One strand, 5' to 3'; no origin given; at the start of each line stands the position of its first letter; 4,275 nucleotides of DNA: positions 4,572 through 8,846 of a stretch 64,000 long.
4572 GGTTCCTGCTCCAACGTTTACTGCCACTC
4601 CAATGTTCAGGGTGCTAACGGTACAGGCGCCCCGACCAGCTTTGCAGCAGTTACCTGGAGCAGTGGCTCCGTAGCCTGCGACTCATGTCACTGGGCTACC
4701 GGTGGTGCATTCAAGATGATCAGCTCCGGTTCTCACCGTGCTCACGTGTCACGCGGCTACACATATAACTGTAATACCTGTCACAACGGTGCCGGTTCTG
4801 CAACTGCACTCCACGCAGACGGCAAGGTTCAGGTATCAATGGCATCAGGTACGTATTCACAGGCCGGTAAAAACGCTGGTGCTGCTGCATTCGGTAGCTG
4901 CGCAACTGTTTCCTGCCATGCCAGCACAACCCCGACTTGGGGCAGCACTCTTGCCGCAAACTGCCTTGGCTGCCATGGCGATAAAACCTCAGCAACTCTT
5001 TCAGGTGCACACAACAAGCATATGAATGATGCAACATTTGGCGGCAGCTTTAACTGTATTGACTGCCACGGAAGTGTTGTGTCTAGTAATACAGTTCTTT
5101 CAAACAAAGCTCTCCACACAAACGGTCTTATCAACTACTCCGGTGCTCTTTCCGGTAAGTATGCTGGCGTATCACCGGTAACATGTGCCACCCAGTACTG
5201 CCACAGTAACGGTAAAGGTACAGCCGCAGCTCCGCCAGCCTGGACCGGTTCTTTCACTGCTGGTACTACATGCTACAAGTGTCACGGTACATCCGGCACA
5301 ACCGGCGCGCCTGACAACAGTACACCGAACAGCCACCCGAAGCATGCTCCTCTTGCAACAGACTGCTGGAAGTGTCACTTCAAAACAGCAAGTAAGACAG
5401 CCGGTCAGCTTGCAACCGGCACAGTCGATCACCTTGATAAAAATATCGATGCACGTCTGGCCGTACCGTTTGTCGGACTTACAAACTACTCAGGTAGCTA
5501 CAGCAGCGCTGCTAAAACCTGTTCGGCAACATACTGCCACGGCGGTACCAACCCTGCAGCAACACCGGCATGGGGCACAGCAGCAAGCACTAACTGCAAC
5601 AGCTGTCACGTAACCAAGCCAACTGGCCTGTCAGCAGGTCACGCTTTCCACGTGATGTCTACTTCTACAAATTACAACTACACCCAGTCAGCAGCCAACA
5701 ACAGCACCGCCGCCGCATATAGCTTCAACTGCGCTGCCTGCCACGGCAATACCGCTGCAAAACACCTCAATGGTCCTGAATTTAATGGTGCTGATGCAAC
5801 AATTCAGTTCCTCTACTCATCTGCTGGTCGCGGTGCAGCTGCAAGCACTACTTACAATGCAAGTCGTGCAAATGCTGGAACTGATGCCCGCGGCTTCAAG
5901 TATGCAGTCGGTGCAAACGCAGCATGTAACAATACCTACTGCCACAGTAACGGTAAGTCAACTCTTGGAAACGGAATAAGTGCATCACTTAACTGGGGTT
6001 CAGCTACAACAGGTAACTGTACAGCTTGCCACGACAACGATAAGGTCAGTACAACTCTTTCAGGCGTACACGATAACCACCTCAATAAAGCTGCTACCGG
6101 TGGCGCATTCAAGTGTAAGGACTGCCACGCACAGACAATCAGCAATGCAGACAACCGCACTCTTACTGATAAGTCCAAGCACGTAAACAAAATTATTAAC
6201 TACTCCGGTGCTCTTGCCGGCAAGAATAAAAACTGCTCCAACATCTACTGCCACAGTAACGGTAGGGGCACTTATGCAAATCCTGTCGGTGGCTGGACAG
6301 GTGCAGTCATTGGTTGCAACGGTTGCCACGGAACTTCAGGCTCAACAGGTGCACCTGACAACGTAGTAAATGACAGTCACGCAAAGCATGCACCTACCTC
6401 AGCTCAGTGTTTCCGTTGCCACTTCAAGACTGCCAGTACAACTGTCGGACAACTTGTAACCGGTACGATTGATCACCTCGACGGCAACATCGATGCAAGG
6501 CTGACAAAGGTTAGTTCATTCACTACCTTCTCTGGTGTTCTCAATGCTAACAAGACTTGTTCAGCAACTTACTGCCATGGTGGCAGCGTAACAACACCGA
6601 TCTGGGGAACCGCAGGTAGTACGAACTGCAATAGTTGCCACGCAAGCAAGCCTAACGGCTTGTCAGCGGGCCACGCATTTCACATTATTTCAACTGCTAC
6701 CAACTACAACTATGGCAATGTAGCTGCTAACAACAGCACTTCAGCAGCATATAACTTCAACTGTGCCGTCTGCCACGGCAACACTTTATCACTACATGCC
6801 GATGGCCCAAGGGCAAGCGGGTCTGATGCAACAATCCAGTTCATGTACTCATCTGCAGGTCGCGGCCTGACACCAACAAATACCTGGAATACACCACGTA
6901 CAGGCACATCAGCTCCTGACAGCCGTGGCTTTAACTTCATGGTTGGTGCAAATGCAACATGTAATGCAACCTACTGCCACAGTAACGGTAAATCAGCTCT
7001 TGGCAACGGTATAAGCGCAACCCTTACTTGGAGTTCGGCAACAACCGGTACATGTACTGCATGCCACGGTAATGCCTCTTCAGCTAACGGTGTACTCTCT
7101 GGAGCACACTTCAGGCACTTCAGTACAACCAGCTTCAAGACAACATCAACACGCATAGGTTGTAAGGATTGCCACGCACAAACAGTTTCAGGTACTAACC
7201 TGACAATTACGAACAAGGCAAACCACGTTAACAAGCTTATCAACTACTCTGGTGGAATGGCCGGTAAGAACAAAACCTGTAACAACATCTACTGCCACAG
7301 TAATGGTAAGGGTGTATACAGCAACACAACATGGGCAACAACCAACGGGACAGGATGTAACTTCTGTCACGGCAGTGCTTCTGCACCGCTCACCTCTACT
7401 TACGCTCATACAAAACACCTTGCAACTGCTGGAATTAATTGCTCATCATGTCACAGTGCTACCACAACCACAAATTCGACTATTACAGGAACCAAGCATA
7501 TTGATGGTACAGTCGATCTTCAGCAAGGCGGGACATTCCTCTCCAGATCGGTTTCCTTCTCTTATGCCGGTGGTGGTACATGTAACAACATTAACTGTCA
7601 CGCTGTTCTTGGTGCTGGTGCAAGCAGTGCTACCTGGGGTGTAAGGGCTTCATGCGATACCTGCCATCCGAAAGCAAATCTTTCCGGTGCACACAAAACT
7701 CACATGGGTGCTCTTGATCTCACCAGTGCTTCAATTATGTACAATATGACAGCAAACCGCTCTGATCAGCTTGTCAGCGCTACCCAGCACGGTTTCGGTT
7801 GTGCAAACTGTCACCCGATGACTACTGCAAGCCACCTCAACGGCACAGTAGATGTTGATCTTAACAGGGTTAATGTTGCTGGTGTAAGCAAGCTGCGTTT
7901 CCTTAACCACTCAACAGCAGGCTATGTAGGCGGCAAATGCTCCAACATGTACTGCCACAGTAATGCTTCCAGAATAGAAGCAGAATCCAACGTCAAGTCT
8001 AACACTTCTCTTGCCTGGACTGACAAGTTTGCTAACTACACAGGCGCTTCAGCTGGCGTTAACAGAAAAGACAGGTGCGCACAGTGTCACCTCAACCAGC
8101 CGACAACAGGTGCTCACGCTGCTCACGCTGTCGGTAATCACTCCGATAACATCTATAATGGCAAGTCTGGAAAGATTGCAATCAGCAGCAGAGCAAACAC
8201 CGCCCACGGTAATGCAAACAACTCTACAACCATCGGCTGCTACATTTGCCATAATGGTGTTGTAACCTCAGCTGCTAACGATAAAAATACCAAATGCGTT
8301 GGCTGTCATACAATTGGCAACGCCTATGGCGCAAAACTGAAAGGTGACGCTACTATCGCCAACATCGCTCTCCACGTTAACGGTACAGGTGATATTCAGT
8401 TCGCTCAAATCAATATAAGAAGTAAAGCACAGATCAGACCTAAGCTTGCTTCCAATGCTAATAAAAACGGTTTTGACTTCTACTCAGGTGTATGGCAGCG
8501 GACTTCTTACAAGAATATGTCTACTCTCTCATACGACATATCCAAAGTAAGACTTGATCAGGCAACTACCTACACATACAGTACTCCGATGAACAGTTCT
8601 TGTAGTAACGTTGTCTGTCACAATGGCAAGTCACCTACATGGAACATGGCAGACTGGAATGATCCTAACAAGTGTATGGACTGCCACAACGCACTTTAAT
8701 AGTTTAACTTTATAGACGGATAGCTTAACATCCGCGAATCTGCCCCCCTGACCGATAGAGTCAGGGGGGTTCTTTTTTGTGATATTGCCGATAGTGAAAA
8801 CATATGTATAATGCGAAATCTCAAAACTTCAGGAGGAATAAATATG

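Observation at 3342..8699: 1785-aa secreted cytochrome with 44 putative haem sites built from about 13 CX4CH-CXXCH-CXXCH triads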

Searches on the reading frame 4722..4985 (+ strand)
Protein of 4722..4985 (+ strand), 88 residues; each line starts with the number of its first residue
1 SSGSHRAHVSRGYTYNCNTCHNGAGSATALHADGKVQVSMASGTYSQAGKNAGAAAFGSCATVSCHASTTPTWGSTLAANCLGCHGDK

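Call 60: search_solved_structures(query=A4, max_evalue=10, show_alignments=4)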
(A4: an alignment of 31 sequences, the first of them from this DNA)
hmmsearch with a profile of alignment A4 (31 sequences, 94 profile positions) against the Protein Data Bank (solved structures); distinct sequences matched with E-value up to 10: 33.
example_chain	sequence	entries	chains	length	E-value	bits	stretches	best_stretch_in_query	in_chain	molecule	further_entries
1eys_C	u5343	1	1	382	0.004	21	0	5-22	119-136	PHOTOSYNTHETIC REACTION CENTER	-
7c52_C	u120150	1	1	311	0.0044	20.9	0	5-22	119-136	Photosynthetic reaction center cytochrome c subunit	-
8z82_C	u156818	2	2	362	0.0047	20.8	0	5-23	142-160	Photosynthetic reaction center cytochrome c subunit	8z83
5b5m_C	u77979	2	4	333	0.006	20.5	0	5-22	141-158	Photosynthetic reaction center cytochrome c subunit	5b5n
8zk2_C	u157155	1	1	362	0.008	20.1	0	7-23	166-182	Photosynthetic reaction center cytochrome c subunit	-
3wmm_C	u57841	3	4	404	0.0087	19.9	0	5-22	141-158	Photosynthetic reaction center C subunit | Photosynthetic reaction center cytochrome c subunit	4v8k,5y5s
1sp3_A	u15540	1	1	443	0.012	19.5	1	12-93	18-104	cytochrome c, putative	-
6f0k_A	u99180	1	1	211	0.019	18.8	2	4-23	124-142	Cytochrome c family protein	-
1fs7_A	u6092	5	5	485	0.02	18.8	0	6-38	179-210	CYTOCHROME C NITRITE REDUCTASE | Cytochrome c-552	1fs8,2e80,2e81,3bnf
3bng_A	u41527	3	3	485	0.024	18.5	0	6-35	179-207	Cytochrome c-552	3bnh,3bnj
7o0u_C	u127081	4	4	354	0.024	18.5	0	3-93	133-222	MULTIHEME_CYTC domain-containing protein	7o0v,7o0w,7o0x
1fs9_A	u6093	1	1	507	0.026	18.4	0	6-38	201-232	CYTOCHROME C NITRITE REDUCTASE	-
8k5o_C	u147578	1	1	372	0.026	18.4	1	3-22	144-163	Photosynthetic reaction center cytochrome c subunit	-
1vrn_C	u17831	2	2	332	0.033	18.1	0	4-23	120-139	Photosynthetic reaction center cytochrome c subunit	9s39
6et5_C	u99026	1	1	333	0.033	18.1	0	4-23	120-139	Photosynthetic reaction center cytochrome c subunit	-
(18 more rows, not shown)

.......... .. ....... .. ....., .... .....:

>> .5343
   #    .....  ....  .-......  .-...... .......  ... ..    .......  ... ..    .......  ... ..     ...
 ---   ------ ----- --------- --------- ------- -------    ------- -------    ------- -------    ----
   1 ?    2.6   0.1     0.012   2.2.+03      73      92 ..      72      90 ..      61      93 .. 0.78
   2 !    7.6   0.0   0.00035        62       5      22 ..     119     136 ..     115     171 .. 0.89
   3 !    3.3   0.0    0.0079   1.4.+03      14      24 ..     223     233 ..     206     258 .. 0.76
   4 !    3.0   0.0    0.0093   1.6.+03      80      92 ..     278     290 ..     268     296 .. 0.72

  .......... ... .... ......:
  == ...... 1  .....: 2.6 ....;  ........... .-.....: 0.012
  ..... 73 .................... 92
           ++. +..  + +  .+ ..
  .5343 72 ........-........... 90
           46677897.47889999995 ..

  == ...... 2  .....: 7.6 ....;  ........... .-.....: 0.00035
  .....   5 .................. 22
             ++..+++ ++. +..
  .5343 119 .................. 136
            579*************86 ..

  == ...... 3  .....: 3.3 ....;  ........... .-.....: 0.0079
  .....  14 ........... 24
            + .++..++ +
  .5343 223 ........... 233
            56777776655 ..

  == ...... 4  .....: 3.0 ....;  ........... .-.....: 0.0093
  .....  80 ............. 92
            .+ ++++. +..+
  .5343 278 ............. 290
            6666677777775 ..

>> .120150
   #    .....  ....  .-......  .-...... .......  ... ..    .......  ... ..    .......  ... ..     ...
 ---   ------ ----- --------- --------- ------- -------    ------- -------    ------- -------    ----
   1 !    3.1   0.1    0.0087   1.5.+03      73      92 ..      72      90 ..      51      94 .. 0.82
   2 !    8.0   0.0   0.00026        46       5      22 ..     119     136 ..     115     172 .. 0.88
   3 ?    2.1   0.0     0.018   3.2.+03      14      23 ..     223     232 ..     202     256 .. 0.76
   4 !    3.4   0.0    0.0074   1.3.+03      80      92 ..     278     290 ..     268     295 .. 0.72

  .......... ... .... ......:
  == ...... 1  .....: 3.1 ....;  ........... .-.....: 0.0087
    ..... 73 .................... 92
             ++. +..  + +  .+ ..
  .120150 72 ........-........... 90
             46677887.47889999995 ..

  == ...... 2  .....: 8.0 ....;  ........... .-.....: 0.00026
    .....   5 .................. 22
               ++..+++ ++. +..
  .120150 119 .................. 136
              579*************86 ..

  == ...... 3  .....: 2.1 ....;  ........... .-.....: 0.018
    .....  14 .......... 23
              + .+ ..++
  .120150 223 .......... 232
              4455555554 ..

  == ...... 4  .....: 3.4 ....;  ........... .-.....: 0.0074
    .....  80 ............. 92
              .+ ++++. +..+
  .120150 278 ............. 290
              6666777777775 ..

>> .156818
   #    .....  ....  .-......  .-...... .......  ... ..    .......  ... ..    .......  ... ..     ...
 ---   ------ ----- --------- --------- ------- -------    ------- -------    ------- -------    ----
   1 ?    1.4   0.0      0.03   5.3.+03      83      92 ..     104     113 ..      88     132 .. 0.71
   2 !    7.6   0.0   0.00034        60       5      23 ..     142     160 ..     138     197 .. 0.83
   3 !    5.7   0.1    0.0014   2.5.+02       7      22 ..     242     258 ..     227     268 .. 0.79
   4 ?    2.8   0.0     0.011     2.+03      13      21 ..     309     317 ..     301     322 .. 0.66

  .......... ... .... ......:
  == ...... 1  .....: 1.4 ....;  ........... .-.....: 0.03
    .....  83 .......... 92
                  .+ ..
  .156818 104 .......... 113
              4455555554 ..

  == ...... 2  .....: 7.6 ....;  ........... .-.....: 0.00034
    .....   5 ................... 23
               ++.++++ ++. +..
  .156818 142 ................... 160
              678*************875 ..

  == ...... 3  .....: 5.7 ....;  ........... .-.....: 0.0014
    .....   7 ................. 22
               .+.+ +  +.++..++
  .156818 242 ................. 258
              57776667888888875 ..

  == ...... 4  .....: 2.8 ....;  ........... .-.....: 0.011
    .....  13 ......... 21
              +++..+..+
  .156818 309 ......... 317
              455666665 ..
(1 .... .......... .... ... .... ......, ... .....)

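Call 69: search_protein_families(library=pfam, proteins=[window:4722-4985:+], max_evalue=0.01)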
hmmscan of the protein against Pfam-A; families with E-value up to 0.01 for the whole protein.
window:4722-4985:+ (88 aa): 2 families
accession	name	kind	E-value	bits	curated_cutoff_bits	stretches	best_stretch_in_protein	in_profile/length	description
PF14522.11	Cytochrome_C7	-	1.1e-06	28.9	24.8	1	4-85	4-66/67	Cytochrome c7 and related cytochrome c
PF14537.11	Cytochrom_c3_2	-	0.0009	20.1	25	0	63-87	10-35/79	Cytochrome c3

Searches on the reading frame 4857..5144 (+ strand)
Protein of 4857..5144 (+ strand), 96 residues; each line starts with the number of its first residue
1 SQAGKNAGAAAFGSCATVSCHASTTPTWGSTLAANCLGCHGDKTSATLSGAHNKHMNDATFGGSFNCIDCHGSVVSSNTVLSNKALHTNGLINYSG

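Call 43: search_protein_families(library=pfam, proteins=[window:4857-5144:+], max_evalue=0.1)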
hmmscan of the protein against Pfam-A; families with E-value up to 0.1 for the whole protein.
window:4857-5144:+ (96 aa): 7 families
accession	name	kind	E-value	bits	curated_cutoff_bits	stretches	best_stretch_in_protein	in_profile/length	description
PF14537.11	Cytochrom_c3_2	-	3.1e-06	28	25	1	18-73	10-66/79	Cytochrome c3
PF14522.11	Cytochrome_C7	-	0.0014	18.8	24.8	1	33-76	13-53/67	Cytochrome c7 and related cytochrome c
PF17302.8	DUF5351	-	0.018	15.8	27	1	61-73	14-26/29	Family of unknown function (DUF5351)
PF22113.1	Mtrc-MtrF_II-IV_dom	-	0.025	14.5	30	1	23-75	110-167/176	Outer membrane cytochrome MtrC/MtrF-like, domains II/IV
PF03264.19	Cytochrom_NNT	-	0.048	13.8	24.1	1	33-75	125-168/174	NapC/NirT cytochrome c family, N-terminal region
PF02085.21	Cytochrom_CIII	-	0.064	14.1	22.9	0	18-71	34-82/101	Class III cytochrome C family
PF09698.15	GSu_C4xC__C2xCH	-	0.071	14.3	21.7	1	14-40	1-36/36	Geobacter CxxxxCH...CXXCH motif (GSu_C4xC__C2xCH)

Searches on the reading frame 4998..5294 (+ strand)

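Call 69: search_protein_families(library=pfam, proteins=[window:4998-5294:+], max_evalue=0.01)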
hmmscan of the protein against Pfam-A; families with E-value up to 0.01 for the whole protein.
window:4998-5294:+ (99 aa): 3 families
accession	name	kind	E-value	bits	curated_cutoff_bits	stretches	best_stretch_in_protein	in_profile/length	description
PF09698.15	GSu_C4xC__C2xCH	-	4.4e-08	34.1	21.7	1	62-96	1-36/36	Geobacter CxxxxCH...CXXCH motif (GSu_C4xC__C2xCH)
PF14522.11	Cytochrome_C7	-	0.00018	21.7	24.8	1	5-96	5-66/67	Cytochrome c7 and related cytochrome c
PF17302.8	DUF5351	-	0.0027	18.4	27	0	14-26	14-26/29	Family of unknown function (DUF5351)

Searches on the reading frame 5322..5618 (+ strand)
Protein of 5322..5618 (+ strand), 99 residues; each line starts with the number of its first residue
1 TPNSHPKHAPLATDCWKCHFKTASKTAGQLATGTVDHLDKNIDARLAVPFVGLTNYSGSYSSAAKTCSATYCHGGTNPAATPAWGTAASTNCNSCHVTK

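Call 69: search_protein_families(library=pfam, proteins=[window:5322-5618:+], max_evalue=0.01)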
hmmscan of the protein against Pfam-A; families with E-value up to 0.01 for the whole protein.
window:5322-5618:+ (99 aa): 3 families
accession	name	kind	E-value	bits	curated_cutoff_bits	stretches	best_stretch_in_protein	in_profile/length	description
PF09698.15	GSu_C4xC__C2xCH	-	4.2e-06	27.8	21.7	1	66-96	1-36/36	Geobacter CxxxxCH...CXXCH motif (GSu_C4xC__C2xCH)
PF14522.11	Cytochrome_C7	-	2.8e-05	24.3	24.8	1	4-96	4-66/67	Cytochrome c7 and related cytochrome c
PF09699.15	Paired_CXXCH_1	-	0.002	18.2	20.6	1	8-32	1-26/41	Doubled CXXCH motif (Paired_CXXCH_1)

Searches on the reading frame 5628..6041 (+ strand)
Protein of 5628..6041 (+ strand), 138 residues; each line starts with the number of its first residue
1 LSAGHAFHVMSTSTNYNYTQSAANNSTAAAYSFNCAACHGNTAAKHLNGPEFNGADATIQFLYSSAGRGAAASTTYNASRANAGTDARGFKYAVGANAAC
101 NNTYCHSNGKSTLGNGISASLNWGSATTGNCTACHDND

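Call 69: search_protein_families(library=pfam, proteins=[window:5628-6041:+], max_evalue=0.01)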
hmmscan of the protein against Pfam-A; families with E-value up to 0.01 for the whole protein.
window:5628-6041:+ (138 aa): 4 families
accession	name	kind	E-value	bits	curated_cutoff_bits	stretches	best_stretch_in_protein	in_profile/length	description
PF09698.15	GSu_C4xC__C2xCH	-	1.5e-07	32.4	21.7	1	100-135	2-36/36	Geobacter CxxxxCH...CXXCH motif (GSu_C4xC__C2xCH)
PF14522.11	Cytochrome_C7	-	0.0004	20.6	24.8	1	27-136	8-67/67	Cytochrome c7 and related cytochrome c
PF13442.11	Cytochrome_CBB3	-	0.0015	19.3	27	1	25-71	4-46/68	Cytochrome C oxidase, cbb3-type, subunit III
PF22113.1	Mtrc-MtrF_II-IV_dom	-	0.002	18.1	30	0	5-137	57-165/176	Outer membrane cytochrome MtrC/MtrF-like, domains II/IV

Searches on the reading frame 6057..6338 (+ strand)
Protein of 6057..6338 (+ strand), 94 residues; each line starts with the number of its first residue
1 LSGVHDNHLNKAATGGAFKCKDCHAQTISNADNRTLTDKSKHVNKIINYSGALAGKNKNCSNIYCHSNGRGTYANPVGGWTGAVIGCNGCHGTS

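Call 69: search_protein_families(library=pfam, proteins=[window:6057-6338:+], max_evalue=0.01)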
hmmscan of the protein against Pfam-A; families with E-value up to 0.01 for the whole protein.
window:6057-6338:+ (94 aa): 3 families
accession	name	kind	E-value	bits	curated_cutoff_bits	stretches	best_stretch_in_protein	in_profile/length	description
PF09698.15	GSu_C4xC__C2xCH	-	1.1e-08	36.1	21.7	1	60-91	2-36/36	Geobacter CxxxxCH...CXXCH motif (GSu_C4xC__C2xCH)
PF14522.11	Cytochrome_C7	-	0.00043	20.5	24.8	1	5-91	5-66/67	Cytochrome c7 and related cytochrome c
PF02085.21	Cytochrom_CIII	-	0.0087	16.8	22.9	0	6-91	26-101/101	Class III cytochrome C family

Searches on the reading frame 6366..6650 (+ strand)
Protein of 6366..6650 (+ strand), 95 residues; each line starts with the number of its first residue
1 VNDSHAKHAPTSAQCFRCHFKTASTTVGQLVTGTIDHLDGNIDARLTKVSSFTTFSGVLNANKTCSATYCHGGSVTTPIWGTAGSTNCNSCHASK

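Call 69: search_protein_families(library=pfam, proteins=[window:6366-6650:+], max_evalue=0.01)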
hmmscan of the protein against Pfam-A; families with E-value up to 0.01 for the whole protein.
window:6366-6650:+ (95 aa): 2 families
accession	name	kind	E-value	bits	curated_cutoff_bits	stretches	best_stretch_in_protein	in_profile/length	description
PF09698.15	GSu_C4xC__C2xCH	-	4.8e-05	24.4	21.7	1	64-92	1-36/36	Geobacter CxxxxCH...CXXCH motif (GSu_C4xC__C2xCH)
PF14522.11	Cytochrome_C7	-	0.00043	20.5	24.8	1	2-92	2-66/67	Cytochrome c7 and related cytochrome c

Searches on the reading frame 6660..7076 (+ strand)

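Call 69: search_protein_families(library=pfam, proteins=[window:6660-7076:+], max_evalue=0.01)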
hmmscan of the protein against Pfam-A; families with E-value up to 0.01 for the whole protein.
window:6660-7076:+ (139 aa): 3 families
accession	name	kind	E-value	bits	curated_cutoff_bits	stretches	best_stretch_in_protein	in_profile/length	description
PF09698.15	GSu_C4xC__C2xCH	-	9.9e-07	29.8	21.7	1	100-136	1-36/36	Geobacter CxxxxCH...CXXCH motif (GSu_C4xC__C2xCH)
PF14522.11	Cytochrome_C7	-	1.7e-05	24.9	24.8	1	26-136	6-66/67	Cytochrome c7 and related cytochrome c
PF22113.1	Mtrc-MtrF_II-IV_dom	-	0.0012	18.8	30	0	25-137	74-164/176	Outer membrane cytochrome MtrC/MtrF-like, domains II/IV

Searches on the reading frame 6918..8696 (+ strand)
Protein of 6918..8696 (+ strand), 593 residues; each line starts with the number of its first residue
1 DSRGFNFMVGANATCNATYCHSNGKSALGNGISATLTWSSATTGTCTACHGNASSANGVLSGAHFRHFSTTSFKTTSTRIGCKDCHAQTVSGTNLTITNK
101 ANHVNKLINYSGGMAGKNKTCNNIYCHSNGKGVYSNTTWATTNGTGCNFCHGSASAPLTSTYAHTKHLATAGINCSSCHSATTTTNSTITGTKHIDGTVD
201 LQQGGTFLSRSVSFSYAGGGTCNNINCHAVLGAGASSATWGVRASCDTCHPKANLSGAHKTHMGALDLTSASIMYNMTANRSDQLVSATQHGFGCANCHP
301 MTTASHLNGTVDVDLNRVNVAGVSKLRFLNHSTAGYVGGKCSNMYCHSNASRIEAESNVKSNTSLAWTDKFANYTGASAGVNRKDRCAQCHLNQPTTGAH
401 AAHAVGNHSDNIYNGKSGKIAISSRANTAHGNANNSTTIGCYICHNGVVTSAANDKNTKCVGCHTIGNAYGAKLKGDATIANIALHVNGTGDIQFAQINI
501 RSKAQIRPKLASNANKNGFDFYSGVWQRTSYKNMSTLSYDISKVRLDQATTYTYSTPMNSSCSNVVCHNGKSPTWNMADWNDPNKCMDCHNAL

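Call 46: predict_structure(alignment_id=A3)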
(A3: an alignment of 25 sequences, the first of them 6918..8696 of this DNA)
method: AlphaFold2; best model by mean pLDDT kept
length: 593 residues; sequences in the alignment: 25
mean_pLDDT: 39.6   pTM: 0.23
mean pLDDT of the five models: 39.6, 38.7, 38.5, 36.6, 32.2
residues with pLDDT >= 90: 0; 70-90: 0; 50-70: 139; < 50: 454
segments of 3 or more residues with pLDDT < 50: 1-46, 49-51, 61-64, 72-78, 102-147, 149-152, 161-164, 191-201, 212-252, 254-441, 452-468, 470-476, 488-493, 515-517, 519-521, 533-535, 548-593
pLDDT, mean of each block of 10 residues (from residue 1): 31 36 33 39 47 53 50 47 53 55 40 31 28 29 42 49 51 57 55 39 50 38 26 36 34 42 34 23 26 24 31 34 38 31 25 30 30 37 33 29 26 23 27 31 55 41 47 48 51 55 53 49 59 53 55 37 41 42 35 29
secondary structure, 60 per line:
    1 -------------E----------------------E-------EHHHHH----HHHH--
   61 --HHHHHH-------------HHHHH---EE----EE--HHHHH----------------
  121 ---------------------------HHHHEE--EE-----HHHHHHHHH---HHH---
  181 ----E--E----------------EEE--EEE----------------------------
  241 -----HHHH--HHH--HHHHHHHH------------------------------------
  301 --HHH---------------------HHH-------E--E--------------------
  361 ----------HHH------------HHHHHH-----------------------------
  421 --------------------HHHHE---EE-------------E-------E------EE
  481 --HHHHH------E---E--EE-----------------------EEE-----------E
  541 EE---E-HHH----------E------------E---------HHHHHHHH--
elements in order: H46-50 H55-58 H63-68 H82-86 H100-104 H148-151 H163-171 E205-207 E210-212 H246-249 H257-264 H386-391 H441-444 H483-487 E526-528 E540-542 H584-591

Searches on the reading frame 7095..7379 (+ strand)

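Call 69: search_protein_families(library=pfam, proteins=[window:7095-7379:+], max_evalue=0.01)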
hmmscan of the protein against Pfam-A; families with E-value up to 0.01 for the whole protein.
window:7095-7379:+ (95 aa): 2 families
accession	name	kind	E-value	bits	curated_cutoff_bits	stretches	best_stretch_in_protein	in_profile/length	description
PF09698.15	GSu_C4xC__C2xCH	-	1.4e-07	32.6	21.7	1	61-92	1-36/36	Geobacter CxxxxCH...CXXCH motif (GSu_C4xC__C2xCH)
PF14522.11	Cytochrome_C7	-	0.0038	17.4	24.8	0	15-92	8-66/67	Cytochrome c7 and related cytochrome c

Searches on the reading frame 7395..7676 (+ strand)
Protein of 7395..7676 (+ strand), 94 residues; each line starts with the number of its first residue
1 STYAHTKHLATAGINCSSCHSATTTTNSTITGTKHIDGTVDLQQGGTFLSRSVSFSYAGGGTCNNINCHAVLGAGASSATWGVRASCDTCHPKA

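Call 69: search_protein_families(library=pfam, proteins=[window:7395-7676:+], max_evalue=0.01)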
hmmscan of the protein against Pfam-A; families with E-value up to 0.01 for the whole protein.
window:7395-7676:+ (94 aa): 2 families
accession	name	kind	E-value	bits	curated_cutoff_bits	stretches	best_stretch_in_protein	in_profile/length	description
PF14522.11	Cytochrome_C7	-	9.5e-06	25.8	24.8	1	3-91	3-66/67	Cytochrome c7 and related cytochrome c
PF09698.15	GSu_C4xC__C2xCH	-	0.0024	19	21.7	0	62-91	1-36/36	Geobacter CxxxxCH...CXXCH motif (GSu_C4xC__C2xCH)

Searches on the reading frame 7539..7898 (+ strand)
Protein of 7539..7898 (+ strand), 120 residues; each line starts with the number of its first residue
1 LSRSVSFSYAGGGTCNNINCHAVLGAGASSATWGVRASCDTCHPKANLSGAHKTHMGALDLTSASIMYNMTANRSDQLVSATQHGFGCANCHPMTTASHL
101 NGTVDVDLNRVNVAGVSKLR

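Call 43: search_protein_families(library=pfam, proteins=[window:7539-7898:+], max_evalue=0.1)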
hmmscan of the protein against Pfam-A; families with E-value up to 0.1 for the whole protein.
window:7539-7898:+ (120 aa): 4 families
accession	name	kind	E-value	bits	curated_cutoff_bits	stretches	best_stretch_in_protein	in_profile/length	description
PF09698.15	GSu_C4xC__C2xCH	-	0.02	16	21.7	1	14-43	1-36/36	Geobacter CxxxxCH...CXXCH motif (GSu_C4xC__C2xCH)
PF04324.20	Fer2_BFD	-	0.024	15.4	26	0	73-95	22-44/50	BFD-like [2Fe-2S] binding domain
PF14522.11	Cytochrome_C7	-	0.029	14.6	24.8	0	36-99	13-55/67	Cytochrome c7 and related cytochrome c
PF25206.1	DUF7836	-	0.038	14.3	26.7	0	80-98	25-43/59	Domain of unknown function (DUF7836)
